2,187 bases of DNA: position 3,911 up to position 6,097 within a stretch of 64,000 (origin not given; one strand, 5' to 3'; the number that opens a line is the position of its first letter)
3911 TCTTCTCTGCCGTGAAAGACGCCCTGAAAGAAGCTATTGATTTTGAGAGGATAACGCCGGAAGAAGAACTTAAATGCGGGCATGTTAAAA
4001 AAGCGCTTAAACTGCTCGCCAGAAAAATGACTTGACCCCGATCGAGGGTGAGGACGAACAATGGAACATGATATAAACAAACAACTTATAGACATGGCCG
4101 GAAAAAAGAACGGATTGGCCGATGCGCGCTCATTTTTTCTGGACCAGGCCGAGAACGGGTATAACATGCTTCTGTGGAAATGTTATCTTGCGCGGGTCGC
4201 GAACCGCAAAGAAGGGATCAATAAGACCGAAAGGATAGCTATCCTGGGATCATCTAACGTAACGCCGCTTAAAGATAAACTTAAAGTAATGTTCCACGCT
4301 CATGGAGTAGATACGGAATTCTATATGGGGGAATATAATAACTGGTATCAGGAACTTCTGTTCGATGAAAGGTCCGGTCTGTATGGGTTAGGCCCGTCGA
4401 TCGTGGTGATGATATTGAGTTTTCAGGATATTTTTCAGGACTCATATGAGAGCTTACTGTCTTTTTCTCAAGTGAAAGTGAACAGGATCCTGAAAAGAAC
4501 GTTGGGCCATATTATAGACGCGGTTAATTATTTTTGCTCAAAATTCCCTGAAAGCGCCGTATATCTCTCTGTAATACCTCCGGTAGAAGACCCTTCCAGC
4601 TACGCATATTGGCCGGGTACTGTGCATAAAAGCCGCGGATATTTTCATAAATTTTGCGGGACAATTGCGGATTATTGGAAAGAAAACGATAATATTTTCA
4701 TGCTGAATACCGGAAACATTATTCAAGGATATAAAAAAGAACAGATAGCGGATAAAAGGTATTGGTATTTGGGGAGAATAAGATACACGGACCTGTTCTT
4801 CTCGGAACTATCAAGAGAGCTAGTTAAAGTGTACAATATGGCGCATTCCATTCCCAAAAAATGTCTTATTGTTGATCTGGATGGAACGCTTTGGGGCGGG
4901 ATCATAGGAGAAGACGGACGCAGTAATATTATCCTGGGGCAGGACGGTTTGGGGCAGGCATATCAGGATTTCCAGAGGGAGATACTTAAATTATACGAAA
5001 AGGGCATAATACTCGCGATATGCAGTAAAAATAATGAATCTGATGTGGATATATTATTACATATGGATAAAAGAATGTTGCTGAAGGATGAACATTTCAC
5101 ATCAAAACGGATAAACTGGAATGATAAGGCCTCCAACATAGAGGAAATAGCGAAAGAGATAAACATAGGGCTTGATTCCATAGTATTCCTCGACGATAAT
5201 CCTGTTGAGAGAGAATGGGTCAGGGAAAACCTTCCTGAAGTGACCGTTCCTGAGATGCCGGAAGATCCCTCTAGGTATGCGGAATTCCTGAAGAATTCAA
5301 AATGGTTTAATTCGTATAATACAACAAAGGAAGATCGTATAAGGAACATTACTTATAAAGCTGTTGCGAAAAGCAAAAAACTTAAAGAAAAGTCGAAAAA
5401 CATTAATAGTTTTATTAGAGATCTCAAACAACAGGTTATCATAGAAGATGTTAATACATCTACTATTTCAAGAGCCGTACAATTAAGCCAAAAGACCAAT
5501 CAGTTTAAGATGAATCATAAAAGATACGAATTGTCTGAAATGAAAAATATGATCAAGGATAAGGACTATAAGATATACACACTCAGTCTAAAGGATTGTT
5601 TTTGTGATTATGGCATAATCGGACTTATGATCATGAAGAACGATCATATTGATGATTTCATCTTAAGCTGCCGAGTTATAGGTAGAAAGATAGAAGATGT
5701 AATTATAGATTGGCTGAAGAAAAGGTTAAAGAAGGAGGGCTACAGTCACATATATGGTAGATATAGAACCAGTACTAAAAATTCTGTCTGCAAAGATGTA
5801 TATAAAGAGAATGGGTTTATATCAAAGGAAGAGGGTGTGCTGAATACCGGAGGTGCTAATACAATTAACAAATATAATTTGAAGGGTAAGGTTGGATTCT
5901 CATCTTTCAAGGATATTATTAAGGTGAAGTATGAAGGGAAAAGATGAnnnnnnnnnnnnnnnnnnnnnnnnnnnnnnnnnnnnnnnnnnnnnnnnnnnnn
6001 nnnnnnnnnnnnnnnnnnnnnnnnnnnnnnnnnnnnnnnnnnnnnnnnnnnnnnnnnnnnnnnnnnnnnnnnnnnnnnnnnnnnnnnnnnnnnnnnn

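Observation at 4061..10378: ACP-centred tailoring module embedded in the glycan locus (FkbH-like loader + ACP + GNAT/FemAB acyltransferase + GT2-methyltransferase fusion + MaoC-SDR fusion)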

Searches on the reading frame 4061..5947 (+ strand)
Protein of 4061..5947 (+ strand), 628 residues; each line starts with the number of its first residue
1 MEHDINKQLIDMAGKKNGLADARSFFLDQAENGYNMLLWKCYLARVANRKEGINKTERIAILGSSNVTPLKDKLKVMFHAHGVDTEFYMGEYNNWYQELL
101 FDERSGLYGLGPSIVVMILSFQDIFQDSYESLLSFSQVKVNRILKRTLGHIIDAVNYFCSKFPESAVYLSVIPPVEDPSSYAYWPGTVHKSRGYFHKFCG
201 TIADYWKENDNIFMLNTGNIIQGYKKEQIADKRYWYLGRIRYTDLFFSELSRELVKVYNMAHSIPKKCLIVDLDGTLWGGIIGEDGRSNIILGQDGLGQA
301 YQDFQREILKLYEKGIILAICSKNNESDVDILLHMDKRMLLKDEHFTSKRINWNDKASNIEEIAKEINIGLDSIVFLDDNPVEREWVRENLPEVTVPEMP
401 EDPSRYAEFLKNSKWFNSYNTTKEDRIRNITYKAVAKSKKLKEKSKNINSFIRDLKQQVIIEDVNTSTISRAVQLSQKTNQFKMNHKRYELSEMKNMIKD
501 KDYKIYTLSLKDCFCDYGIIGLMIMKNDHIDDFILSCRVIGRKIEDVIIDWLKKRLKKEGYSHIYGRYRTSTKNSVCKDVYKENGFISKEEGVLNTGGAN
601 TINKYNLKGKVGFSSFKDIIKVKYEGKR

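Call 3: search_protein_families(library=pfam, proteins=[window:4061-5947:+], max_evalue=0.01)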
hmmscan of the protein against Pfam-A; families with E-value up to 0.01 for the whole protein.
window:4061-5947:+ (628 aa): 2 families
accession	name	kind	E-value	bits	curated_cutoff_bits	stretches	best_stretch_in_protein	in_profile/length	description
PF03031.24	NIF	-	9.2e-05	22.6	21.8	1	267-391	1-128/160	NLI interacting factor-like phosphatase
PF12689.13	Acid_PPase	-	0.0087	16.4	27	1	268-388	5-141/169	Acid Phosphatase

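Call 4: search_protein_families(library=ncbifam, proteins=[window:4061-5947:+], max_evalue=0.1)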
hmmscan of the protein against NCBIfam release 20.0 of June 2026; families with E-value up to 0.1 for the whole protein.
window:4061-5947:+ (628 aa): 2 families
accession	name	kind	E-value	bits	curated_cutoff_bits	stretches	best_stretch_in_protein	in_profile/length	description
TIGR01686.1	FkbH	subfamily_domain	7.3e-86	288.2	146.65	1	266-587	3-320/323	FkbH domain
TIGR01681.1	HAD-SF-IIIC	subfamily_domain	1.6e-18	67.8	35.75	1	267-389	1-130/132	HAD-IIIC family phosphatase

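Call 11: find_homologous_proteins(query=window:4061-5947:+)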
Query window:4061-5947:+ (628 aa): 6778 proteins with E <= 0.001 among 8000 candidates; the best 120 are listed.
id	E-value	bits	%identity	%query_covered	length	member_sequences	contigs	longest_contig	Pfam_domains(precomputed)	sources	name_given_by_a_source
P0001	2.1e-273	927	100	66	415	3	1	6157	PF03031.25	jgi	-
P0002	7.5e-218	743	54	99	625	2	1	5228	-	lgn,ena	-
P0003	1.0e-216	739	55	93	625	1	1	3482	-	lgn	-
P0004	8.5e-212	723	53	93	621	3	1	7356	-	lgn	-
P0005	2.1e-197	676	50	99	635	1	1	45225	-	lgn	-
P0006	6.7e-197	674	50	99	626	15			-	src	-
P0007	2.5e-196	672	48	100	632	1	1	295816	-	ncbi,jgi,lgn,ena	-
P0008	7.2e-195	667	53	90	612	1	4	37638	PF03031.25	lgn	-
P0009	2.6e-194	665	47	99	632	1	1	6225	-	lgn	-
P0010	3.4e-127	444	61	50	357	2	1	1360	PF12689.14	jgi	jgi:FkbH-like protein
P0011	1.5e-115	405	39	85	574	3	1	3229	PF21211.4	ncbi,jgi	ncbi:MAG: HAD-IIIC family phosphatase [Anaerolineales bacterium]|jgi:FkbH-like protein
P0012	6.6e-110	387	35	87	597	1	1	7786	-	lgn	-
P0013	2.7e-109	385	38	85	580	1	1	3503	PF21211.4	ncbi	-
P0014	7.1e-108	380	37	90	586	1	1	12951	PF21211.4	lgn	-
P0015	2.3e-107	378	37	86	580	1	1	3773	PF21211.4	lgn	-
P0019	7.3e-103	363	33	85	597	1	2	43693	-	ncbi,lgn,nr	ncbi:MAG TPA: HAD-IIIC family phosphatase [Pirellulales bacterium]|nr:HAD-IIIC family phosphatase [P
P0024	3.8e-101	358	36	86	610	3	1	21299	PF21211.4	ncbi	ncbi:MAG: HAD-IIIC family phosphatase [Candidatus Thorarchaeota archaeon]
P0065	1.9e-96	342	36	84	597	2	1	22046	PF21211.4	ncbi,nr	ncbi:HAD family hydrolase [Candidatus Woesearchaeota archaeon]|nr:HAD family hydrolase [Candidatus W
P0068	2.6e-96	342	34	84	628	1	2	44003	PF21211.4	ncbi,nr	ncbi:MAG: HAD-IIIC family phosphatase [Blastocatellia bacterium]|nr:HAD-IIIC family phosphatase [Bla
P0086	1.7e-95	339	36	86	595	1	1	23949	PF21211.4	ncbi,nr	ncbi:MAG: HAD-IIIC family phosphatase [Ruminiclostridium sp.]|nr:HAD-IIIC family phosphatase [Rumini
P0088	2.2e-95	339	35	85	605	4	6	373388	PF12689.14,PF21211.4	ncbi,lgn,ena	-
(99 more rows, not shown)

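Call 12: find_encoding_contigs(protein=P0007, flank=10000, max_places=3)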
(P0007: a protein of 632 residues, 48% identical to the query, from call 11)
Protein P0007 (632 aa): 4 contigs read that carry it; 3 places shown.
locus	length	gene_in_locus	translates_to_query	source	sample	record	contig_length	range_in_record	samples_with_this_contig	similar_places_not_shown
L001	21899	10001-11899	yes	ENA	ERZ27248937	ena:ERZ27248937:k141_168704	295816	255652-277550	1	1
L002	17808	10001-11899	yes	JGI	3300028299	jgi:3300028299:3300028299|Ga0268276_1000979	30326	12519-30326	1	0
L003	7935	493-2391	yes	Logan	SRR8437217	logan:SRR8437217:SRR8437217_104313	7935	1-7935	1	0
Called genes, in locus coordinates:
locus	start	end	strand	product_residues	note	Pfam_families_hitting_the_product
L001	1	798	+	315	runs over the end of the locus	PF00535:Glycos_transf_2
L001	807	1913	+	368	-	PF13439:Glyco_transf_4, PF00534:Glycos_transf_1, PF13692:Glyco_trans_1_4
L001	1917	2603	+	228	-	PF08241:Methyltransf_11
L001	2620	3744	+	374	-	PF13692:Glyco_trans_1_4, PF00534:Glycos_transf_1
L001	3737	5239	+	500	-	PF01139:RtcB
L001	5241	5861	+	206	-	PF02223:Thymidylate_kin (faint)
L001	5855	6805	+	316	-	PF03706:LPG_synthase_TM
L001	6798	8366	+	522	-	PF02366:PMT (weak), PF13231:PMT_2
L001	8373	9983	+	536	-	PF01522:Polysacc_deac_1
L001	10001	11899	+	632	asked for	-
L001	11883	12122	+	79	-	-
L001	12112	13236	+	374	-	-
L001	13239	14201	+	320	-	PF00535:Glycos_transf_2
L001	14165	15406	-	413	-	PF01575:MaoC_dehydratas, PF23441:SDR, PF00106:adh_short, PF08659:KR, PF13561:adh_short_C2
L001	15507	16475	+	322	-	PF01073:3Beta_HSD, PF01370:Epimerase, PF02719:Polysacc_synt_2, PF04321:RmlD_sub_bind, PF16363:GDP_Man_Dehyd, PF07993:NAD_binding_4, PF13460:NAD_binding_10 (faint)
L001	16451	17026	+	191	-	PF25084:LbH_EIF2B, PF14602:Hexapep_2 (faint), PF00132:Hexapep, PF25087:GMPPB_C (weak), PF00132:Hexapep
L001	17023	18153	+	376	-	PF03663:Glyco_hydro_76 (faint), PF07470:Glyco_hydro_88 (faint)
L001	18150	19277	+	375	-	PF02350:Epimerase_2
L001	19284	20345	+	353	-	PF13439:Glyco_transf_4, PF13579:Glyco_trans_4_4 (weak), PF00534:Glycos_transf_1, PF13692:Glyco_trans_1_4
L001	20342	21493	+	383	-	PF01075:Glyco_transf_9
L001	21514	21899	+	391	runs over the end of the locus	PF13439:Glyco_transf_4, PF00534:Glycos_transf_1, PF13692:Glyco_trans_1_4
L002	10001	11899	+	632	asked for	-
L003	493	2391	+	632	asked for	-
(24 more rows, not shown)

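Call 13: find_encoding_contigs(protein=P0005, flank=10000, max_places=3)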
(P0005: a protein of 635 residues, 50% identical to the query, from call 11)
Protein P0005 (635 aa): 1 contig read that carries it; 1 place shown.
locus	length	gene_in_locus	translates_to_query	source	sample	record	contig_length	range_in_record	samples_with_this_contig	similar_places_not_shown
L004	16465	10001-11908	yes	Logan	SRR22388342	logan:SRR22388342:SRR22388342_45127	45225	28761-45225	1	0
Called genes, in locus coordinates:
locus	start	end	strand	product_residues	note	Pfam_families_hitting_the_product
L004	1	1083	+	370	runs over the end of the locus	PF13439:Glyco_transf_4, PF13579:Glyco_trans_4_4 (faint), PF00534:Glycos_transf_1, PF13692:Glyco_trans_1_4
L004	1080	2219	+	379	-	PF00534:Glycos_transf_1, PF13692:Glyco_trans_1_4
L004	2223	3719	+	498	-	PF01139:RtcB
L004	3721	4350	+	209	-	PF02223:Thymidylate_kin (weak)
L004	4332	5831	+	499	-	PF02310:B12-binding, PF04055:Radical_SAM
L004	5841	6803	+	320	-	PF03706:LPG_synthase_TM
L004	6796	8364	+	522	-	PF13231:PMT_2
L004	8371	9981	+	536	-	PF01522:Polysacc_deac_1 (weak)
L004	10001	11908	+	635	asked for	-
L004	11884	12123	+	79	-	-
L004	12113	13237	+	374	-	-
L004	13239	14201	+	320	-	PF00535:Glycos_transf_2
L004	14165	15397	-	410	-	PF01575:MaoC_dehydratas, PF00106:adh_short, PF08659:KR, PF23441:SDR, PF13561:adh_short_C2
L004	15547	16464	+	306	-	?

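Call 16: search_solved_structures(query=window:4061-5947:+, max_evalue=0.01, show_alignments=2)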
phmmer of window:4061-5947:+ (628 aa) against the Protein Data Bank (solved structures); distinct sequences matched with E-value up to 0.01: 1.
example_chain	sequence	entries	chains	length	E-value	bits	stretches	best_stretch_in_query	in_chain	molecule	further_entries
3slr_A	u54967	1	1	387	2.5e-47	164.9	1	58-417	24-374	uncharacterized protein BF1531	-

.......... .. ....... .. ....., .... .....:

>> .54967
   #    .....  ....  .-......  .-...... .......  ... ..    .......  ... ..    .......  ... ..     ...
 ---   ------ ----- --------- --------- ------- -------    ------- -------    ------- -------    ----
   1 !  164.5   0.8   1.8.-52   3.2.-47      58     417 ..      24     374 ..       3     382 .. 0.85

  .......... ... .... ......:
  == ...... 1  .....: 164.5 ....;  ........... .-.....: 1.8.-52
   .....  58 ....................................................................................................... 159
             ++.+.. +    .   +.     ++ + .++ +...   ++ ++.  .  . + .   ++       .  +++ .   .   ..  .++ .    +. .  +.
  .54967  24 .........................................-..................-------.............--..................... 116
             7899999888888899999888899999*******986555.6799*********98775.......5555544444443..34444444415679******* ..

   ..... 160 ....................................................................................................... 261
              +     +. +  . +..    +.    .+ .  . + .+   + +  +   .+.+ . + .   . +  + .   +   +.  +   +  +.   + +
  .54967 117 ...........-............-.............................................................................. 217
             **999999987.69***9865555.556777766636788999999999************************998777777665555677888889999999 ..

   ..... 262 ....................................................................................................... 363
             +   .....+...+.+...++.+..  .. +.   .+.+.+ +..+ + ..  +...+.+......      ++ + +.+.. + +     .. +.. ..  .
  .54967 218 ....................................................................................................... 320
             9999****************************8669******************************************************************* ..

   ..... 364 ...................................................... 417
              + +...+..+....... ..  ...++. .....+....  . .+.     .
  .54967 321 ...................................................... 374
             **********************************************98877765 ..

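Call 34: find_related_loci(query=window:4061-5947:+, collection=genome_contigs, flank=10000)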
Query window:4061-5947:+ (628 aa) in genome_contigs; peptide patterns used: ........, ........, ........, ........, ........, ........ (x = any residue, [..] = any of these).
44 stretches matched a pattern; 2 encode a relative of the query (tblastn E <= 1e-3); 2 distinct loci.
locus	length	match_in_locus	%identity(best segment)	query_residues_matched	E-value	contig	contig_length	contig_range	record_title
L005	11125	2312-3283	38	266-586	1e-71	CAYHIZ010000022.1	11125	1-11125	MAG TPA_asm: uncultured Candidatus Saccharibacteria bacterium isolate ERP119705_co13_459 genome assembly, contig: NODE_7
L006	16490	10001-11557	29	59-586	1e-69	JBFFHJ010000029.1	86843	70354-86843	MAG: bacterium isolate Mix_mud16.2022.02.20 k141_918975_length_86843_cov_12.0006, whole genome shotgun sequence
